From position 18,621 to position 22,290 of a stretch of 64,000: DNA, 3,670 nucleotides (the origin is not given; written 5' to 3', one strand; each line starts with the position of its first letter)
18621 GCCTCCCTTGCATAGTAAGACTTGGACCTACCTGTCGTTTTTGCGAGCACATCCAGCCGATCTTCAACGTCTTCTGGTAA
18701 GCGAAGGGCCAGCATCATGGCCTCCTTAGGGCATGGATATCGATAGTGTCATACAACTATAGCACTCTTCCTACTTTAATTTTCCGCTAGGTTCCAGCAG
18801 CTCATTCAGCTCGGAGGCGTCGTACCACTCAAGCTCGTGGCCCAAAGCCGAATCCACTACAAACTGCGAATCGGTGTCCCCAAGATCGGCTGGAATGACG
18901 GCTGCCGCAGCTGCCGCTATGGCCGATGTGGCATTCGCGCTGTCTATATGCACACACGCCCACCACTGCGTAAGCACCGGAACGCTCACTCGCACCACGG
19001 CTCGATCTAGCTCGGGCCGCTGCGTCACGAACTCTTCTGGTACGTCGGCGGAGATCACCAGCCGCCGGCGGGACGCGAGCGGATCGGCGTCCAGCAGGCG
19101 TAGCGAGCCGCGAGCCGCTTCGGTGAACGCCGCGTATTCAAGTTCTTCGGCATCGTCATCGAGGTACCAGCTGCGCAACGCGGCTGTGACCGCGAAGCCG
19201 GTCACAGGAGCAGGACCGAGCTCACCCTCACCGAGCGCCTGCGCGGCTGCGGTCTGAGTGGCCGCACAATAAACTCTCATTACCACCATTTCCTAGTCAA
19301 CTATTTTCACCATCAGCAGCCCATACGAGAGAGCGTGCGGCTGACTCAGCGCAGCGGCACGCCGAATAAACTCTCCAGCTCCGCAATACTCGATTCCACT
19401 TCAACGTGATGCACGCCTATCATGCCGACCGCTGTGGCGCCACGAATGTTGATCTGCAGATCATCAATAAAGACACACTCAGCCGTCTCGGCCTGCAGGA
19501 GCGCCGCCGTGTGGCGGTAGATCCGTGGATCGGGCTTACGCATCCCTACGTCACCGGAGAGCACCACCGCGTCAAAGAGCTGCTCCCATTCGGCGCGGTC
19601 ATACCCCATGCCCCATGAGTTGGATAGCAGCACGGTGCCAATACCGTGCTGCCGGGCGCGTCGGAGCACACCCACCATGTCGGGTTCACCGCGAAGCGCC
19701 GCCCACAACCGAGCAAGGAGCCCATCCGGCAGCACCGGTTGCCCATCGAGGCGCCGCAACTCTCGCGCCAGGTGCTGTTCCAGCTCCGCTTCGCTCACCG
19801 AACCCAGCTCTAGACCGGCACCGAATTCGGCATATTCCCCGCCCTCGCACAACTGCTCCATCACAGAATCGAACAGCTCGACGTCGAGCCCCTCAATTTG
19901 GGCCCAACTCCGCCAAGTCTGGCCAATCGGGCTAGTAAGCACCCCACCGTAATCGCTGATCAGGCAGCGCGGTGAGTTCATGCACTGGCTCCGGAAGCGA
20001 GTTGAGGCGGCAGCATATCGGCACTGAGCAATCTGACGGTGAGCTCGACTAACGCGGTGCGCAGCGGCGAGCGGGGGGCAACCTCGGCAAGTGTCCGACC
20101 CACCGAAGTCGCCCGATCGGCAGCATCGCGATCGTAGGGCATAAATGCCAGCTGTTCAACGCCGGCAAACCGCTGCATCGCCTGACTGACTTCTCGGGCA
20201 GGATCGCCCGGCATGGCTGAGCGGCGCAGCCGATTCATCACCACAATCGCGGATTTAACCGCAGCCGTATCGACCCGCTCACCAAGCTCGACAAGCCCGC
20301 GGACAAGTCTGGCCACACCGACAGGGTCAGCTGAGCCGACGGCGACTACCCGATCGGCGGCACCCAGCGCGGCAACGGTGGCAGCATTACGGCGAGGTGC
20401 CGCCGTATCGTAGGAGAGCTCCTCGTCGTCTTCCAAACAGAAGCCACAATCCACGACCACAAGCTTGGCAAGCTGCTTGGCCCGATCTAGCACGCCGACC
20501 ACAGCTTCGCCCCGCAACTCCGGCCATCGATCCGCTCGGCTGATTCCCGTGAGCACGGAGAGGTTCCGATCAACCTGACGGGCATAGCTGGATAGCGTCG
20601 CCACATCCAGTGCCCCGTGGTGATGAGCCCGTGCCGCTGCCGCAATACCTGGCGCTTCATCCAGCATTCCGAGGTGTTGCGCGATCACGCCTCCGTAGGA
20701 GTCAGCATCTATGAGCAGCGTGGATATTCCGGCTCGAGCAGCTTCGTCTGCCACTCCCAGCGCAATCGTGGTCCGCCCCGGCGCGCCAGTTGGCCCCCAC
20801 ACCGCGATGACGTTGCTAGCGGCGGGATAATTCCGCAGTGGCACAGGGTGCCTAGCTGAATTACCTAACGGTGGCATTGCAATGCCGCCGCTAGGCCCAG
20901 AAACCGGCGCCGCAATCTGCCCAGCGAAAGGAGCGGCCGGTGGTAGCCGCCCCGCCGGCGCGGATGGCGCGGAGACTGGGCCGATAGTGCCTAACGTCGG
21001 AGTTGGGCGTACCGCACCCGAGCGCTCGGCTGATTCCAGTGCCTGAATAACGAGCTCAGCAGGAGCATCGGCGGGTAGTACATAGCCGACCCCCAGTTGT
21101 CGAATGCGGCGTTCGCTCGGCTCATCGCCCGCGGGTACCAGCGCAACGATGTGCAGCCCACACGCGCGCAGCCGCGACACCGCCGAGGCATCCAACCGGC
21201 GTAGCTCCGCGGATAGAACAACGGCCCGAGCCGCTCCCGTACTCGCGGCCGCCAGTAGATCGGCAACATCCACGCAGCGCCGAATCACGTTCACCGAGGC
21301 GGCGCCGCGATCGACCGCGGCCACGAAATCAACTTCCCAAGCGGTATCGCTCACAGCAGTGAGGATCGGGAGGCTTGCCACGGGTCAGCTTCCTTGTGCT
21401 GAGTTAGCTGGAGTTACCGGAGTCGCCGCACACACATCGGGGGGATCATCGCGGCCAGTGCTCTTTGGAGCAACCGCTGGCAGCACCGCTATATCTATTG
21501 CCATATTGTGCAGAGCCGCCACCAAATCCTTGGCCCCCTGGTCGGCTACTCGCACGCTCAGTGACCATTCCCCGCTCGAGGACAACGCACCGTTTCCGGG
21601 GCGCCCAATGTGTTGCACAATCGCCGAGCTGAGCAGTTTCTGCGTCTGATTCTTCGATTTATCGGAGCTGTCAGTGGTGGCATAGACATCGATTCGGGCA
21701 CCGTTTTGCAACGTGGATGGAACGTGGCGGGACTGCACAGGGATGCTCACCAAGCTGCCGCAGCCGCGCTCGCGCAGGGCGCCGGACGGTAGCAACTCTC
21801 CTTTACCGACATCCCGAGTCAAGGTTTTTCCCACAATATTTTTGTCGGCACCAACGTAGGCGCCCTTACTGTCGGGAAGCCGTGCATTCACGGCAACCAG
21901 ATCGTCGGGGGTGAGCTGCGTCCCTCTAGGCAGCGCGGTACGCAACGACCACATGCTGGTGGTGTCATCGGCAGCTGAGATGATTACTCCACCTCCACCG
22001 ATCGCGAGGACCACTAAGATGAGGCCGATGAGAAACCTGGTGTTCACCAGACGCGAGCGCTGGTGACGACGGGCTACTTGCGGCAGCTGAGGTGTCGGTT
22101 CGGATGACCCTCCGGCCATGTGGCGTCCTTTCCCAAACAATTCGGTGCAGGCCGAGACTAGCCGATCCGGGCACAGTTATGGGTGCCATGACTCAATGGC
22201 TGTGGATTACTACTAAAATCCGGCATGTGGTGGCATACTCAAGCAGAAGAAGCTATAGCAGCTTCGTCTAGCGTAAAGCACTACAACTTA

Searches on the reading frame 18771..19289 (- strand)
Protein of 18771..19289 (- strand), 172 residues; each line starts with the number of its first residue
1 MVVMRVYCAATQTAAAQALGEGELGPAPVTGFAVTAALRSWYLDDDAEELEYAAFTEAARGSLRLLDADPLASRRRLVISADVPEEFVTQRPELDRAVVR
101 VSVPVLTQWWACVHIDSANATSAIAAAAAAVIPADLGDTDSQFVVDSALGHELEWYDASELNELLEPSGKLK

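Call 85: search_protein_families(library=pfam, proteins=[window:18771-19289:-], max_evalue=1)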
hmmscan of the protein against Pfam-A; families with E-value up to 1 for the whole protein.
window:18771-19289:- (172 aa): 1 family
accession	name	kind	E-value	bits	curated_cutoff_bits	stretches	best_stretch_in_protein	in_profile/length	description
PF21853.1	DUF6912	-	7.1e-53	179.5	27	1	4-165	1-160/160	Family of unknown function (DUF6912)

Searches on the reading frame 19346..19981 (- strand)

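Call 94: search_protein_families(library=ncbifam, proteins=[window:19346-19981:-], max_evalue=0.00001)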
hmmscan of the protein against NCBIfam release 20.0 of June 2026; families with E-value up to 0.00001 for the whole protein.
window:19346-19981:- (211 aa): 14 families
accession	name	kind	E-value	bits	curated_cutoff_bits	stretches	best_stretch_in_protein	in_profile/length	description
TIGR02247.1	HAD-1A3-hyp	subfamily_domain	6.2e-24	84.9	125.4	1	6-207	4-210/211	epoxide hydrolase N-terminal domain-like phosphatase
TIGR01509.1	HAD-SF-IA-v3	subfamily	3.7e-18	66.2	29.4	1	84-191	52-153/154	HAD-IA family hydrolase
TIGR02253.1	CTE7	subfamily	6.1e-14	52.3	169.75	1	95-192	92-194/221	TIGR02253 family HAD-type hydrolase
NF006991.0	PRK09456.1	equivalog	6.8e-14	52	295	1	60-193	50-185/199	glucose-1-phosphatase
TIGR02252.1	DREG-2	subfamily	1.7e-09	37.8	155.2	1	100-189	108-201/203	HAD hydrolase, REG-2-like, family IA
TIGR02009.1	PGMB-YQAB-SF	subfamily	3.5e-08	33.9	153.35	1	101-190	93-184/186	beta-phosphoglucomutase family hydrolase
TIGR01449.2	PGP_bact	equivalog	5.9e-08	32.5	180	1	131-188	123-180/213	phosphoglycolate phosphatase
NF006976.0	PRK09449.1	equivalog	1.2e-07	31.4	183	1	90-188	91-191/225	pyrimidine 5'-nucleotidase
TIGR01990.1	bPGM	equivalog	4.4e-07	30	189.4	1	104-190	96-184/187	beta-phosphoglucomutase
TIGR01454.1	AHBA_synth_RP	hypoth_equivalog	6.7e-07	29.2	246.65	1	101-202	79-184/205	AHBA synthesis associated protein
TIGR02254.1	YjjG_YfnB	equivalog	9.5e-07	28.5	159.9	1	133-190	136-194/223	YjjG family noncanonical pyrimidine nucleotidase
TIGR01993.1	Pyr-5-nucltdase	equivalog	2.4e-06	27.4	142.9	1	133-190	121-181/183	pyrimidine 5'-nucleotidase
NF008000.0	PRK10725.1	equivalog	4.2e-06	27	215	1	133-190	126-183/188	fructose-1-phosphate/6-phosphogluconate phosphatase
TIGR01428.1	HAD_type_II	equivalog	7.8e-06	26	125.4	0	89-190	83-188/197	haloacid dehalogenase type II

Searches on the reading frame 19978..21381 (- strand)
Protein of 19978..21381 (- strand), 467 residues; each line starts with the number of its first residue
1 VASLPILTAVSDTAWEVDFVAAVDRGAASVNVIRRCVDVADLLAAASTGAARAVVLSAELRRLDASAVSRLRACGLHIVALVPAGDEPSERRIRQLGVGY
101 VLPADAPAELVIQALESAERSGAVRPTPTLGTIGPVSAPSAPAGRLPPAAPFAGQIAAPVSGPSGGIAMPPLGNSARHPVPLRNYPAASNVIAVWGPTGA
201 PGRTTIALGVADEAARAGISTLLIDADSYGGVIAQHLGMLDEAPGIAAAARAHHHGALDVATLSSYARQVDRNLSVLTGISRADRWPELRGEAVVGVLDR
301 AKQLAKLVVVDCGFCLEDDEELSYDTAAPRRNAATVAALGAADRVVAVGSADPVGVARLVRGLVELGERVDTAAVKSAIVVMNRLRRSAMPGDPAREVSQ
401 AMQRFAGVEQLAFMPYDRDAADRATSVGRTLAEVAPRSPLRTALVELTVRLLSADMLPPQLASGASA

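Call 94: search_protein_families(library=ncbifam, proteins=[window:19978-21381:-], max_evalue=0.00001)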
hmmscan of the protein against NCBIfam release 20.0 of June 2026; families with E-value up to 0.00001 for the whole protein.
window:19978-21381:- (467 aa): 3 families
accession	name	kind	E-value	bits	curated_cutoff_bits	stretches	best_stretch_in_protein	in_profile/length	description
TIGR03815.1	CpaE_hom_Actino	equivalog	4.9e-14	52.2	154.45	1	184-444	106-333/340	septum site-determining protein Ssd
NF041546.1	ParA_partition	equivalog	2.2e-07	30.6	180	0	191-235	1-45/203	ParA family partition ATPase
TIGR03371.1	cellulose_yhjQ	equivalog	8e-06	25.5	157.85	0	190-252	2-64/246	cellulose biosynthesis protein BcsQ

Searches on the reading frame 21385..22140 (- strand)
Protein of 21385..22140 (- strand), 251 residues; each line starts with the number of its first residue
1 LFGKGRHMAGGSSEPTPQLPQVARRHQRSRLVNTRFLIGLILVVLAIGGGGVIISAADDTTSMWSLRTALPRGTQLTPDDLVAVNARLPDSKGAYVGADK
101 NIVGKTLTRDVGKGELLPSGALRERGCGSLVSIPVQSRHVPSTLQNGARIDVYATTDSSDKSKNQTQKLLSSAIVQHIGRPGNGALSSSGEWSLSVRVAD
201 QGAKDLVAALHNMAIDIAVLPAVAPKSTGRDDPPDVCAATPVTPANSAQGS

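Call 94: search_protein_families(library=ncbifam, proteins=[window:21385-22140:-], max_evalue=0.00001)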
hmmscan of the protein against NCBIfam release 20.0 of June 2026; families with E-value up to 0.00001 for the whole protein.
window:21385-22140:- (251 aa): 1 family
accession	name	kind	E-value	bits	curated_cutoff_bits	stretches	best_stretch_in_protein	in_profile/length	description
TIGR03170.1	flgA_cterm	equivalog_domain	6.1e-07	29.5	54.65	1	58-124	10-76/137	flagellar basal body P-ring formation chaperone FlgA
